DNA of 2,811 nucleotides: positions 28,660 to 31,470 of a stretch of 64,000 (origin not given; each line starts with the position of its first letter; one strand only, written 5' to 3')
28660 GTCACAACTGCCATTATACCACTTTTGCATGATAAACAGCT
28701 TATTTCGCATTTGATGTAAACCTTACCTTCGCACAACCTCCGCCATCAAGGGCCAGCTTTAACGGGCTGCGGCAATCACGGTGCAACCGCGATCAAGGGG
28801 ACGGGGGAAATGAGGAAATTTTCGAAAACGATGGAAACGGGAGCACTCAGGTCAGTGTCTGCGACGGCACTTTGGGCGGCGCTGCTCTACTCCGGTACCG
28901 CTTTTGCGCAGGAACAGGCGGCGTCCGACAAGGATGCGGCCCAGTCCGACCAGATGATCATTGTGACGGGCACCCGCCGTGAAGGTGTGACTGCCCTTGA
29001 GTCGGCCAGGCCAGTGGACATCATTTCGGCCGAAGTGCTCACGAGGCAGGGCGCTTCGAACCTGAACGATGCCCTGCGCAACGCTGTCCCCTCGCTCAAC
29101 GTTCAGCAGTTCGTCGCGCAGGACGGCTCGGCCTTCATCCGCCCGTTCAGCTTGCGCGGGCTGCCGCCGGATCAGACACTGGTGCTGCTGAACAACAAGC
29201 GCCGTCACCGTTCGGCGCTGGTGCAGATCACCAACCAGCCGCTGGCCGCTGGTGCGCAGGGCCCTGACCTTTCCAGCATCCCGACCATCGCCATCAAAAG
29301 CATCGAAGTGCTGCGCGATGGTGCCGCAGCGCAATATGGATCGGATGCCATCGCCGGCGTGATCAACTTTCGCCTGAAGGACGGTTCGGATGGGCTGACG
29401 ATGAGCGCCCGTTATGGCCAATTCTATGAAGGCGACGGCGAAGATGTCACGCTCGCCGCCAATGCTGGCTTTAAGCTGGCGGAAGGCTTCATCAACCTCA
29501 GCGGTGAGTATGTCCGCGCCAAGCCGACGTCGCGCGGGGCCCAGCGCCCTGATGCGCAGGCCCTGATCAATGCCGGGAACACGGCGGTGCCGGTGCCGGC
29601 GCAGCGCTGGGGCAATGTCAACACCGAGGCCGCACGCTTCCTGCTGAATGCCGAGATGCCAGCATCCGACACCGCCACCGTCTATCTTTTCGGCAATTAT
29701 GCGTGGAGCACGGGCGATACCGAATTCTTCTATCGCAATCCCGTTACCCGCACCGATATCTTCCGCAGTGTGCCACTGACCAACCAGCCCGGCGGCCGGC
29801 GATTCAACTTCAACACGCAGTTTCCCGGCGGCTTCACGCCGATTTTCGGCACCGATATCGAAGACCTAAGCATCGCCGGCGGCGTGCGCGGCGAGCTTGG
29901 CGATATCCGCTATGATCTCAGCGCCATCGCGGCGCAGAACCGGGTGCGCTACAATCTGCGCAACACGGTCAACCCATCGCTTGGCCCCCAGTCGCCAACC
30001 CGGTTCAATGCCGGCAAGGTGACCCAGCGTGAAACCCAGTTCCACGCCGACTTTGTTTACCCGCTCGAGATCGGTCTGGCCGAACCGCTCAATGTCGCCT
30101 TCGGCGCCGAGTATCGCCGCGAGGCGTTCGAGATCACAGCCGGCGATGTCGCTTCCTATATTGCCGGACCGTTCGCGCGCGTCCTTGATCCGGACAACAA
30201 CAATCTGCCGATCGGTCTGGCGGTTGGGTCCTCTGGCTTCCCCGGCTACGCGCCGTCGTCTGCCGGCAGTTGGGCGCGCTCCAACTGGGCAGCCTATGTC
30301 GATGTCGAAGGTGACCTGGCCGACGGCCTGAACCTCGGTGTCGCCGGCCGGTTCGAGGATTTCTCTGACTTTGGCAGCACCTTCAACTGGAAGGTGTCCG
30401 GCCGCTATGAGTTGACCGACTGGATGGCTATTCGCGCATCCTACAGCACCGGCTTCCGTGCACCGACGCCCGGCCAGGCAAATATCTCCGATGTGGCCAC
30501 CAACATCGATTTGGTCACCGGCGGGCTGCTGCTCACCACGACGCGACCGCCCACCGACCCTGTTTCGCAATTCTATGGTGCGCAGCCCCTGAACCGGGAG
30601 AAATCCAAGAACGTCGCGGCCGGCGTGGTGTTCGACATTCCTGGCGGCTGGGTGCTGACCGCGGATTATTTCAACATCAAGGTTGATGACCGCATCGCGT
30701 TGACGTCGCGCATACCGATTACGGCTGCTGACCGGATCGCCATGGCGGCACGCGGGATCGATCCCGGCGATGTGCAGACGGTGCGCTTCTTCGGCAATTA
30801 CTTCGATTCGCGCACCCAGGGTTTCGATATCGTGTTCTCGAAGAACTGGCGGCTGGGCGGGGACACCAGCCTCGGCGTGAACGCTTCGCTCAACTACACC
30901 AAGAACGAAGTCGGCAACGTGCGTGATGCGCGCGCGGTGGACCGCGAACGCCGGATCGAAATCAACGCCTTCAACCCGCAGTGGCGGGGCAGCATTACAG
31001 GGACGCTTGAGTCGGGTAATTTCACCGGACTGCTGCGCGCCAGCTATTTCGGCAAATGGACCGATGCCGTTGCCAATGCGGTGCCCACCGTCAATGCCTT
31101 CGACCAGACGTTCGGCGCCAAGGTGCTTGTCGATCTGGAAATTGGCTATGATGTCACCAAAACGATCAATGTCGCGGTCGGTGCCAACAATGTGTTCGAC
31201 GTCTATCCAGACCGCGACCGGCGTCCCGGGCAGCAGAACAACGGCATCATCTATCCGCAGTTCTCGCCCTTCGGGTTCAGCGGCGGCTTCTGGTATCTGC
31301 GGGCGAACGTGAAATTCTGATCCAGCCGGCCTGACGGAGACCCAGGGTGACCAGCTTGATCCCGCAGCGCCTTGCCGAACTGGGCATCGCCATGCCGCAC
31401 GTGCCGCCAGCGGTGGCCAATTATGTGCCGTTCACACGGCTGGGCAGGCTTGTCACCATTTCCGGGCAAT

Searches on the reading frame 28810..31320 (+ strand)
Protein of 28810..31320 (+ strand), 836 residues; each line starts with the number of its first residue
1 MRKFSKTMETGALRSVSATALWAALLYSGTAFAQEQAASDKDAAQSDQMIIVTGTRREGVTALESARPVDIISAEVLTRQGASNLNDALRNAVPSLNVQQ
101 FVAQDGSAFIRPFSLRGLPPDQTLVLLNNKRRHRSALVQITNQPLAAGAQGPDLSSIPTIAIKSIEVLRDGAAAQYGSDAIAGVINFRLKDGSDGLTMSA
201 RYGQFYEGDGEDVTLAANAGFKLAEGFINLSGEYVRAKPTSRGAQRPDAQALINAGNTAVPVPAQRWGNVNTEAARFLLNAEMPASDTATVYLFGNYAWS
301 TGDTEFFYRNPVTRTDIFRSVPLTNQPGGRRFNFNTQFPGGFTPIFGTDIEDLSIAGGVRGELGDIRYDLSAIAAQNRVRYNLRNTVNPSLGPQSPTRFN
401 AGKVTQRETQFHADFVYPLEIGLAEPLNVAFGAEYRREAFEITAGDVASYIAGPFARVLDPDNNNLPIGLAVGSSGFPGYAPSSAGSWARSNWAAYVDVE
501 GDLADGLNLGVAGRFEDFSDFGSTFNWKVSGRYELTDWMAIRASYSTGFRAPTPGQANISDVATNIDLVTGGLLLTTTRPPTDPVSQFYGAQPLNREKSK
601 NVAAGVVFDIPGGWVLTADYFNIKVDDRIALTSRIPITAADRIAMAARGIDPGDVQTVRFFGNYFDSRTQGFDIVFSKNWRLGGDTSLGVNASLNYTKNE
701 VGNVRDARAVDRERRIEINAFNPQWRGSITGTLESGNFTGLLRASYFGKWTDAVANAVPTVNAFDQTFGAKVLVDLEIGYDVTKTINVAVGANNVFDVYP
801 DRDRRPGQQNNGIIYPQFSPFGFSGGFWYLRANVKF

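Call 41: search_protein_families(library=pfam, proteins=[window:28810-31320:+], max_evalue=0.001)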
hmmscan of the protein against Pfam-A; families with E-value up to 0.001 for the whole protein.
window:28810-31320:+ (836 aa): 2 families
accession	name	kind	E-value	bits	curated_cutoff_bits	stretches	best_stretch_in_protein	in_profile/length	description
PF00593.30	TonB_dep_Rec_b-barrel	-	3.5e-35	123.2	27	1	301-795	23-436/436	TonB dependent receptor-like, beta-barrel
PF07715.20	Plug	-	1.1e-21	77.7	23.9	1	63-184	3-107/107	TonB-dependent Receptor Plug Domain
